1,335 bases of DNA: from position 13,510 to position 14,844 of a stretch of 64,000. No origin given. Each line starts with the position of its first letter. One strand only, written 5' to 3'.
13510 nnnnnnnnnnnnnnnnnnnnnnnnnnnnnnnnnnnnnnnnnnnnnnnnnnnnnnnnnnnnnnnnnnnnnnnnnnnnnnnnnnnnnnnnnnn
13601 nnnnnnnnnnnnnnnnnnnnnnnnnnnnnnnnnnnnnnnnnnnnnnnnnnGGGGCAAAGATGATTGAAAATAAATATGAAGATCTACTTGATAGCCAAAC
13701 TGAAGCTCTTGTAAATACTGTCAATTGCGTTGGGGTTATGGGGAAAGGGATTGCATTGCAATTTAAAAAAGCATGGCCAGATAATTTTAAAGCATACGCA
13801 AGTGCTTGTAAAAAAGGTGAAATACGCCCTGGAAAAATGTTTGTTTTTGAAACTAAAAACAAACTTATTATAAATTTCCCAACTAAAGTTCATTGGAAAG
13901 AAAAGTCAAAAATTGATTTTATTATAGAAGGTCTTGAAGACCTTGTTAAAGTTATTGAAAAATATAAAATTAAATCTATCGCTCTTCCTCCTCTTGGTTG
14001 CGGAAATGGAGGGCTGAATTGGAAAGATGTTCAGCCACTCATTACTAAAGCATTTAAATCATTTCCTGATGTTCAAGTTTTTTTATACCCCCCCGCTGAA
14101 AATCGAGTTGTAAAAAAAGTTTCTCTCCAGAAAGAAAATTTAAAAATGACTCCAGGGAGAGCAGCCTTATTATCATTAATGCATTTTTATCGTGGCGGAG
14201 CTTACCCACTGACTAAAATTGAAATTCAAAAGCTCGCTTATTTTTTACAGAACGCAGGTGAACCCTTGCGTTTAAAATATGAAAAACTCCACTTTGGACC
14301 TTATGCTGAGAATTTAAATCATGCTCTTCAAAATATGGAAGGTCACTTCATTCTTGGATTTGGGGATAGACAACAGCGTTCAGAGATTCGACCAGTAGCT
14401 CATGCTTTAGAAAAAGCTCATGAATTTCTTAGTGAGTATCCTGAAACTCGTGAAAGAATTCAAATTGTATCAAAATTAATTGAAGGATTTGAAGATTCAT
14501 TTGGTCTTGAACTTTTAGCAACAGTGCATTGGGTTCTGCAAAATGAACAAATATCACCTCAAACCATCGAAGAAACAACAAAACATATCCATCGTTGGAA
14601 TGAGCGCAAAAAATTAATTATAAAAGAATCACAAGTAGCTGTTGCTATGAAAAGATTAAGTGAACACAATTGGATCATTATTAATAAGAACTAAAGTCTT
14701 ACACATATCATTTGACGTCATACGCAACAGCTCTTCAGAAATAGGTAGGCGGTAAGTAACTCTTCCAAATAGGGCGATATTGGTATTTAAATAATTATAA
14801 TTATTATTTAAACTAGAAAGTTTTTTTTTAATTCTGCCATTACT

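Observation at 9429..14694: Integrase-anchored islet carrying DarT-DarG plus MobC-like and HTH-type accessory genes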

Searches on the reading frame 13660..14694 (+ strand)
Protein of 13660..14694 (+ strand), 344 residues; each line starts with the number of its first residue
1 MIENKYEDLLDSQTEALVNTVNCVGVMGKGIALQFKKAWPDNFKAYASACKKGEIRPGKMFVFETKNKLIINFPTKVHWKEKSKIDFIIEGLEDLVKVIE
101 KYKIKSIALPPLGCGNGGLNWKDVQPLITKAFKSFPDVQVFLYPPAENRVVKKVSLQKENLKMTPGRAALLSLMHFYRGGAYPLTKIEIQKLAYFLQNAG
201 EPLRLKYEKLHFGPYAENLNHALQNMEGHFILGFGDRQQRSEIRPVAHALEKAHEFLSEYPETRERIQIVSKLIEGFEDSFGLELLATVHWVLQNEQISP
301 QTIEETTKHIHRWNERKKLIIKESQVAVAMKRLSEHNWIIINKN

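Call 4: search_protein_families(library=pfam, proteins=[window:13660-14694:+], max_evalue=0.01)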
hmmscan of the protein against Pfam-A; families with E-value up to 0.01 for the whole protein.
window:13660-14694:+ (344 aa): 1 family
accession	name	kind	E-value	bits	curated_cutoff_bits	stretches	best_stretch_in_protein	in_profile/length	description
PF01661.27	Macro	-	5e-23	81.7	22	1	18-126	1-116/118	Macro domain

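Call 5: search_protein_families(library=padloc, proteins=[window:13660-14694:+], max_evalue=0.01)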
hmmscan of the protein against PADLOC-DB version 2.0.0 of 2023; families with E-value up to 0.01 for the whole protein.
window:13660-14694:+ (344 aa): 1 family
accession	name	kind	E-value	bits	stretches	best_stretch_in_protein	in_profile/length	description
PDLC02990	DarG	-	1.8e-133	443.1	1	1-336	1-328/329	-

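Call 10: find_encoding_contigs(protein=window:13660-14694:+, flank=10000, max_places=10)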
Protein window:13660-14694:+ (344 aa): 1 contig read that carries it; 1 place shown.
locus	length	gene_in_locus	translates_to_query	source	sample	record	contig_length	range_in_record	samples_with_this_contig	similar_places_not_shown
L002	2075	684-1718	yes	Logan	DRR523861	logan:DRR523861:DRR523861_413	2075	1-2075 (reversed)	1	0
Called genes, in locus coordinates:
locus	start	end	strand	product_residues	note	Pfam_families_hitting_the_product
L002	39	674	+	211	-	PF14487:DarT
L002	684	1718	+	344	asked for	PF01661:Macro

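Call 13: search_solved_structures(query=window:13660-14694:+, show_alignments=2)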
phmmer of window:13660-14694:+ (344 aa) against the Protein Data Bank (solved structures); distinct sequences matched with E-value up to 0.001: 11.
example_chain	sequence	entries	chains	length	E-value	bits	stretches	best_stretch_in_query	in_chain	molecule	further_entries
5m3i_A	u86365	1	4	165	1.7e-50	175.4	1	7-146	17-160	RNase III inhibitor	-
5m31_A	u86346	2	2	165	2e-46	162.1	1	8-148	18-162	Appr-1-p processing domain protein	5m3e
7omu_AAA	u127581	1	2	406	1.5e-23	86.8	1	8-151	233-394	Macro domain-containing protein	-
7yk3_B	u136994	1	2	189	5.3e-21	78.5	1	184-333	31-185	DNA ADP-ribosyl glycohydrolase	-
4j5q_A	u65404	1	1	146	2.2e-05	27.1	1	13-143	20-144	O-acetyl-ADP-ribose deacetylase 1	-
4j5r_A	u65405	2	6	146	2.2e-05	27.1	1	13-143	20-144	O-acetyl-ADP-ribose deacetylase 1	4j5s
2eee_A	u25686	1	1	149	2.4e-05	27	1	13-143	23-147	Uncharacterized protein C6orf130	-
2l8r_A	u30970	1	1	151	2.5e-05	26.9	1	13-143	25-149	Uncharacterized protein C6orf130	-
2lgr_A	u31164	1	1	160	3e-05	26.7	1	13-143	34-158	Uncharacterized protein C6orf130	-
4gua_A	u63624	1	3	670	0.00054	22.6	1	4-116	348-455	Non-structural polyprotein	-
2dx6_A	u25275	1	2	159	0.0006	22.4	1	8-145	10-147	Hypothetical protein TTHA0132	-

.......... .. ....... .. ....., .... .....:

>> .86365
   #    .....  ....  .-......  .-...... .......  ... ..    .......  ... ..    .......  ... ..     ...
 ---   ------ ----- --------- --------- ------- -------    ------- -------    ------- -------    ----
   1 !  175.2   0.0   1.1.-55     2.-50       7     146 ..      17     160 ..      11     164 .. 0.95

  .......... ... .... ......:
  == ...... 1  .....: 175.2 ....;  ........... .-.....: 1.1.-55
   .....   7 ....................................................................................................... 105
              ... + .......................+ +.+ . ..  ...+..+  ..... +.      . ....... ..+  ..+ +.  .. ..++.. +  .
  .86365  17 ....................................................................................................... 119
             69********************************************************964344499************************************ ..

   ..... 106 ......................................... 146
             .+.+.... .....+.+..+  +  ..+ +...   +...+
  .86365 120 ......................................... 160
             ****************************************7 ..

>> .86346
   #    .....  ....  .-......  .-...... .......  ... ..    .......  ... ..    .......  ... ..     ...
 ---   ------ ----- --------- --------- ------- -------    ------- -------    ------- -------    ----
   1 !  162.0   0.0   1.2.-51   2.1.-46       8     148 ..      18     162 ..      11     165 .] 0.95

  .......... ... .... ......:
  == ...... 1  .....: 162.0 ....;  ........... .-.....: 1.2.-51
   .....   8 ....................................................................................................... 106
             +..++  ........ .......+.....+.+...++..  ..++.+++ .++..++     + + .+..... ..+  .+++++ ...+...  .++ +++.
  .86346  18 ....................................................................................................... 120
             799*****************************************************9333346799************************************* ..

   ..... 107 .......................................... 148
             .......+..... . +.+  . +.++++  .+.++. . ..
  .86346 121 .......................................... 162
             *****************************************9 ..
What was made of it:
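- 13660..14694 (+): DarG antitoxin: an N-terminal macrodomain hydrolase plus a C-terminal DarT-binding domain. Matches PDB 5m3i/5m31 macrodomain at E 1e-50/1e-46, and 7yk3_B C-terminal domain at E 5e-21 over residues 184-333 (call 13).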

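Call 37: search_protein_families(library=ncbifam, proteins=[window:13660-14694:+], max_evalue=0.01)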
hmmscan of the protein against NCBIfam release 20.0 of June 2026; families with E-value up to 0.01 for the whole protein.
window:13660-14694:+ (344 aa): 2 families
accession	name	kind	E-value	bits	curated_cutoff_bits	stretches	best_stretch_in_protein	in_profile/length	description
NF048014.1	antitoxin_DarG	equivalog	2.6e-132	441.2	250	1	4-333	3-338/338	type II toxin-antitoxin system antitoxin DNA ADP-ribosyl glycohydrolase DarG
NF001666.0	PRK00431.2-2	equivalog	1.7e-05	24.8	246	1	8-124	9-125/164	ADP-ribose-binding protein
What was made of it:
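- Checked: DarG, 13660-14694(+): N-terminal Macro domain E 5e-23, PADLOC DarG 1.8e-133 over its full length, NCBIfam antitoxin_DarG 441 bits against a cut-off of 250 (calls 4, 5, 37).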

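Call 100: search_protein_families(library=phrogs, proteins=[window:13660-14694:+], max_evalue=0.001)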
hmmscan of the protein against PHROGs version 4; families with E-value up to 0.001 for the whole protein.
window:13660-14694:+ (344 aa): 2 families
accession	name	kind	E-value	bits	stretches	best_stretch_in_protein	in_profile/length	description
phrog_335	-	other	1.9e-43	150.3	1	5-153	59-213/422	phosphatase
phrog_30914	-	unknown function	1.3e-32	114.2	1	2-131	2-136/371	-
